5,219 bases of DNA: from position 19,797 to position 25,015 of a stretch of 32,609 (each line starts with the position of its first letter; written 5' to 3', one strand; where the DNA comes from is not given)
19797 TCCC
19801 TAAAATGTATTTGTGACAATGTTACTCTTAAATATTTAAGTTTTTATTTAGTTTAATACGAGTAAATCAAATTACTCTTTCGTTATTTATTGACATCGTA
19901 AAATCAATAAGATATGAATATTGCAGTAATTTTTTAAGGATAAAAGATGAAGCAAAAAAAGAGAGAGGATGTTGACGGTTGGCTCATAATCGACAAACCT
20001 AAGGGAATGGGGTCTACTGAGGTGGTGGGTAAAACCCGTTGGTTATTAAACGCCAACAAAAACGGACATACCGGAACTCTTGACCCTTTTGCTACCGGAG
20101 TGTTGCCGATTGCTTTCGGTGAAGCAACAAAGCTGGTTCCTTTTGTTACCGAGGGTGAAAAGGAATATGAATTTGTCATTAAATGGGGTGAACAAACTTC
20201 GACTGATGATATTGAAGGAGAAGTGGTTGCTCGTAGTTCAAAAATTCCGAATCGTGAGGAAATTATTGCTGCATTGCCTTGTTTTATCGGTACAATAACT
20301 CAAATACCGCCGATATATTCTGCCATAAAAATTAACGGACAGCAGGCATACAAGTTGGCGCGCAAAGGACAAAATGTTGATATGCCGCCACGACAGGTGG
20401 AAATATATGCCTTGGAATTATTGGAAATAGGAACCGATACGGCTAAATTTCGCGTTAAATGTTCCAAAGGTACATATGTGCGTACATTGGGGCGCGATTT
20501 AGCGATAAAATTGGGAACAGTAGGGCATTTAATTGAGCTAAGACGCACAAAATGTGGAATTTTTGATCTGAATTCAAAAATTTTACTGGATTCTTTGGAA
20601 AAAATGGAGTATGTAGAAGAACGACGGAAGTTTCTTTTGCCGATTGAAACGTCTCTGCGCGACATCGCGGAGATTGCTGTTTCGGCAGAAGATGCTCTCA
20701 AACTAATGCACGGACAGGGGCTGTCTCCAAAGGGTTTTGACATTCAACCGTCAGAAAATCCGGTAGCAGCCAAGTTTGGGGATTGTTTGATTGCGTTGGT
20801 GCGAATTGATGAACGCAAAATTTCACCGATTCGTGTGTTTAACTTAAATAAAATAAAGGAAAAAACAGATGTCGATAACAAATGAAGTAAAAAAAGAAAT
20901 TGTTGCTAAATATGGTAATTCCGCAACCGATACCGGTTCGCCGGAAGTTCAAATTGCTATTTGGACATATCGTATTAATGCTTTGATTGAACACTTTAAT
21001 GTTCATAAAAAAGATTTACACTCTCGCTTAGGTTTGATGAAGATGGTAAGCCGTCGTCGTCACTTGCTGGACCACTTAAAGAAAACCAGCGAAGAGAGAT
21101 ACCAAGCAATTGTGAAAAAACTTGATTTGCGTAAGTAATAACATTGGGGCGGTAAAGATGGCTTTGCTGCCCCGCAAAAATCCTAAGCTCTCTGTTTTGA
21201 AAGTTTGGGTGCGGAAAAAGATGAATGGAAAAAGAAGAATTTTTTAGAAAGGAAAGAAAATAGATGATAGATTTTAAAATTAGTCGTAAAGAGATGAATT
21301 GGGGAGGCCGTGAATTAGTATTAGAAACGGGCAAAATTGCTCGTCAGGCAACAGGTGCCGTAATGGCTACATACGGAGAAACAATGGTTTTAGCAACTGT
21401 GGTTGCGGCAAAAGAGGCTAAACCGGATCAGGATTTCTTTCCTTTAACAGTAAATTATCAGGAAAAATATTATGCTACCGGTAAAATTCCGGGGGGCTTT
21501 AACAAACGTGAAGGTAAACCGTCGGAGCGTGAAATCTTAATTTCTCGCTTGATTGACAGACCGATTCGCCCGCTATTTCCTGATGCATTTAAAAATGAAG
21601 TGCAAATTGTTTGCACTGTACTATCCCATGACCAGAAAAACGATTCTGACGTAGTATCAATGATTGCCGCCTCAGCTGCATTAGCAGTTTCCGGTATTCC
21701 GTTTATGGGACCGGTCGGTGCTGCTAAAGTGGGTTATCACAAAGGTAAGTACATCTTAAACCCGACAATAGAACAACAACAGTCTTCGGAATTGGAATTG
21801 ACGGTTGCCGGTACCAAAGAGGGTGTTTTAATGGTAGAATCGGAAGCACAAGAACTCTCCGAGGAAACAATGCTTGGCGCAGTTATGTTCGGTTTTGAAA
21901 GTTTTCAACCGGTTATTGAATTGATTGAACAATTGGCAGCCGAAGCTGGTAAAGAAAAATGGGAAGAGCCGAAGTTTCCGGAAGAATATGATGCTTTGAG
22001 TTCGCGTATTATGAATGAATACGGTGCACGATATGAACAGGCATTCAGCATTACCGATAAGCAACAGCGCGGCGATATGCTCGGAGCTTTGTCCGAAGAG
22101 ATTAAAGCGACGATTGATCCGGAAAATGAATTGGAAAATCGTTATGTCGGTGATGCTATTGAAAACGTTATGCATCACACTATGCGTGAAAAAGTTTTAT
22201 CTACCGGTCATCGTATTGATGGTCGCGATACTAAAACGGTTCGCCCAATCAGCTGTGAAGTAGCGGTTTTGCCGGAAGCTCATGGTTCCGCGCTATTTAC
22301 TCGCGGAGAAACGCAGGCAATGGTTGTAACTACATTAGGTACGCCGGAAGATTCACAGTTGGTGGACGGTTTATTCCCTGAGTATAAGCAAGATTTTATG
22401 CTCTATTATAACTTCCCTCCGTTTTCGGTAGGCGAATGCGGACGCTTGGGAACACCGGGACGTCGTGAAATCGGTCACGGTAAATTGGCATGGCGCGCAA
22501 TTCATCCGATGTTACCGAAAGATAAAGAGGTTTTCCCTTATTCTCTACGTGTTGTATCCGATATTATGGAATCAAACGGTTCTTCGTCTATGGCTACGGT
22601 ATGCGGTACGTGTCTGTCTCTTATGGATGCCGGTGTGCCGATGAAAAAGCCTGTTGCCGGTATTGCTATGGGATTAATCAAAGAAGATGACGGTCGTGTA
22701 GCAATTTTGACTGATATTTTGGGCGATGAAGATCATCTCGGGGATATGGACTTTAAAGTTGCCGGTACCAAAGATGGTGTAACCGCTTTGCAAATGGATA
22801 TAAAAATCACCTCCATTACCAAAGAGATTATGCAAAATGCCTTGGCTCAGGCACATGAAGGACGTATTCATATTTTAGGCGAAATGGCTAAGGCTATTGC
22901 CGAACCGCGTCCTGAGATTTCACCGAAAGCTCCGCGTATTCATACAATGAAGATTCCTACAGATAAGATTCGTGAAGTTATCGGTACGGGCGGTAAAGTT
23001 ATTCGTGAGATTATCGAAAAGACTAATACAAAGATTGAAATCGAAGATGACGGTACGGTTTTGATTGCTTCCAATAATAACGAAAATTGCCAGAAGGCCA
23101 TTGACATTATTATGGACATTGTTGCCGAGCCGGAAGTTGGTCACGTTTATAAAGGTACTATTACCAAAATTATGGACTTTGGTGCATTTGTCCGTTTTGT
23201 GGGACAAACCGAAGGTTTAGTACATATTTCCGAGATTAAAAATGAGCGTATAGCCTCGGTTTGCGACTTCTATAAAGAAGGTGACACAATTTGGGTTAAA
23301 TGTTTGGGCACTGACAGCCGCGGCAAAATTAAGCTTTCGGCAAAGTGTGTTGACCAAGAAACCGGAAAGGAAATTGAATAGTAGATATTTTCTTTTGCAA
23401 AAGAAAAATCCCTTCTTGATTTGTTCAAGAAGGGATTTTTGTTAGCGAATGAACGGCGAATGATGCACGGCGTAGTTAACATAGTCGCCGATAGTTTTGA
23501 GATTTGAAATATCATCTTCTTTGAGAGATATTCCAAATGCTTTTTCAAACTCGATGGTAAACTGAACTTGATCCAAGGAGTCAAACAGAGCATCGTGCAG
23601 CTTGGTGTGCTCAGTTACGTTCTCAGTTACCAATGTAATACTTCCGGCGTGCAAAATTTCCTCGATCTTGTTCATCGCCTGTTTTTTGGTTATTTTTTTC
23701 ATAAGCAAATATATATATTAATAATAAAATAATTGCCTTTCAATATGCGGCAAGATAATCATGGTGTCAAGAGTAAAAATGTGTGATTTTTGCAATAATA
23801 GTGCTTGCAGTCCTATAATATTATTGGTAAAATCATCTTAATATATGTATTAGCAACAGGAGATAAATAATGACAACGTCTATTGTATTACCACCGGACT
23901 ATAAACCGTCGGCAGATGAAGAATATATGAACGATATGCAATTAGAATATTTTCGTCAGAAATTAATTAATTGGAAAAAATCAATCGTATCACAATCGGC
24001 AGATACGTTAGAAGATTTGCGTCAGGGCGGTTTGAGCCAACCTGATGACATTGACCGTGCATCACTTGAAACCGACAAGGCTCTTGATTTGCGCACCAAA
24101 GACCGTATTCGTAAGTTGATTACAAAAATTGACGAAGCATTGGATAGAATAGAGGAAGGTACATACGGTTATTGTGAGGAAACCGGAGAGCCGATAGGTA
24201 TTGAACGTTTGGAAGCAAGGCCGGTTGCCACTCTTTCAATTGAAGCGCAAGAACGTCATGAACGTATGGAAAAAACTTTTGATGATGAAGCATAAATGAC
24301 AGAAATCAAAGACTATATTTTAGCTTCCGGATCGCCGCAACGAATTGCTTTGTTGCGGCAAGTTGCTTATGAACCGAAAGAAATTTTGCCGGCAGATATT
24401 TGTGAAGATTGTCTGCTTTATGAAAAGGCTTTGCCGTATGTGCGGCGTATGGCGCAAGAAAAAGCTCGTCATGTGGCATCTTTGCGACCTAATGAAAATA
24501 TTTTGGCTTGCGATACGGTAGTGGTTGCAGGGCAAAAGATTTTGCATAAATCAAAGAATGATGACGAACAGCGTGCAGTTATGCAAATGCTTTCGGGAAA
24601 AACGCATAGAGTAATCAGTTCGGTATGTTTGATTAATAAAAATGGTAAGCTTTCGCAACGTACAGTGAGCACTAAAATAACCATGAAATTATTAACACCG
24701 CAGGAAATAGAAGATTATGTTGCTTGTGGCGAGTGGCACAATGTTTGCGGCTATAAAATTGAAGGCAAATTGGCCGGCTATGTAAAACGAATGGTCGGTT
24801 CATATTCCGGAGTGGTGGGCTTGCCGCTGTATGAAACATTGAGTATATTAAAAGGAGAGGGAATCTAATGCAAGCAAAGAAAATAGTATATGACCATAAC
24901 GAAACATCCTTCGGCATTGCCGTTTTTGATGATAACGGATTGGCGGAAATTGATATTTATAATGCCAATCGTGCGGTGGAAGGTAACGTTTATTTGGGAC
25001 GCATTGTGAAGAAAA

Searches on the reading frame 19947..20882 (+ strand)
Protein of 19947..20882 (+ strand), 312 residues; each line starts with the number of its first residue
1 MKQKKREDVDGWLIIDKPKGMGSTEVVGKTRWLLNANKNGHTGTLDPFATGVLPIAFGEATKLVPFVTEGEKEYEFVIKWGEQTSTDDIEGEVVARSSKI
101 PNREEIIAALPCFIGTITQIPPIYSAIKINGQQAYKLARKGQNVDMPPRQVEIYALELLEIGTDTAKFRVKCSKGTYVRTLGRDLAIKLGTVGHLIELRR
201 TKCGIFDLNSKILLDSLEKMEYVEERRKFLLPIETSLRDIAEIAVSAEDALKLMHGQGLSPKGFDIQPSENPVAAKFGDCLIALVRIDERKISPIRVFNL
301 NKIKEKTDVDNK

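Call 89: search_protein_families(library=pfam, proteins=[window:19947-20882:+], max_evalue=0.00001)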
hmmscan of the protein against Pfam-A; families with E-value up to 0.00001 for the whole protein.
window:19947-20882:+ (312 aa): 2 families
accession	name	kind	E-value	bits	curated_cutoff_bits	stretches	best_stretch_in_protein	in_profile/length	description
PF01509.24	TruB_N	-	4e-56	190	27.3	1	31-178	1-149/149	TruB family pseudouridylate synthase (N terminal domain)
PF16198.10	TruB_C_2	-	4.9e-11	43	29.3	1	179-237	1-65/66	tRNA pseudouridylate synthase B C-terminal domain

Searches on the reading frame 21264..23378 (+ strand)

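Call 89: search_protein_families(library=pfam, proteins=[window:21264-23378:+], max_evalue=0.00001)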
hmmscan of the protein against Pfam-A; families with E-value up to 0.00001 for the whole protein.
window:21264-23378:+ (705 aa): 5 families
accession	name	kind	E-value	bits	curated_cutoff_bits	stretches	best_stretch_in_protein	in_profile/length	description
PF01138.27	RNase_PH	-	2.2e-63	212.9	25.5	2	15-146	2-130/130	3' exoribonuclease family, domain 1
PF03725.20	RNase_PH_C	-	1.7e-24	86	20.8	2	149-212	1-66/67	3' exoribonuclease family, domain 2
PF00575.29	S1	-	5.5e-16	59.2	22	1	622-694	1-74/74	S1 RNA binding domain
PF03726.19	PNPase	-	4e-13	50.1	24.6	1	245-322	2-81/81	Polyribonucleotide nucleotidyltransferase, RNA binding domain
PF00013.35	KH_1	-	4e-12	46.1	21.5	1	560-618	2-66/66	KH domain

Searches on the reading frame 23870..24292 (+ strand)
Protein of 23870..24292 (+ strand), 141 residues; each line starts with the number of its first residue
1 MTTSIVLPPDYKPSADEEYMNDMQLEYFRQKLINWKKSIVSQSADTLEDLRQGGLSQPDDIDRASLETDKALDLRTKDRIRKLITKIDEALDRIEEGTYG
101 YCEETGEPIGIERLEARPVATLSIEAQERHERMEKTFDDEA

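Call 90: search_protein_families(library=pfam, proteins=[window:23870-24292:+], max_evalue=0.00001)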
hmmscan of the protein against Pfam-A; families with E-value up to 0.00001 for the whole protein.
window:23870-24292:+ (141 aa): 2 families
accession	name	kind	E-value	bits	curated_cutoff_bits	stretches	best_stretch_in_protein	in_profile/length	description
PF21157.2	DksA_N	-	1.1e-25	90.1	27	1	24-94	1-71/71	DnaK suppressor protein DksA, N-terminal domain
PF01258.23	zf-dskA_traR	-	3.1e-13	49.9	24.9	1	97-132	1-36/36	Prokaryotic dksA/traR C4-type zinc finger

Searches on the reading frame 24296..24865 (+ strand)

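Call 90: search_protein_families(library=pfam, proteins=[window:24296-24865:+], max_evalue=0.00001)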
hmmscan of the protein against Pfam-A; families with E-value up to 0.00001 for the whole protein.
window:24296-24865:+ (190 aa): 1 family
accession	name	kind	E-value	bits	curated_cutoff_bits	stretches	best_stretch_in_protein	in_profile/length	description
PF02545.19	Maf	-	1.9e-47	161.8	27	1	7-186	2-185/187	Maf-like protein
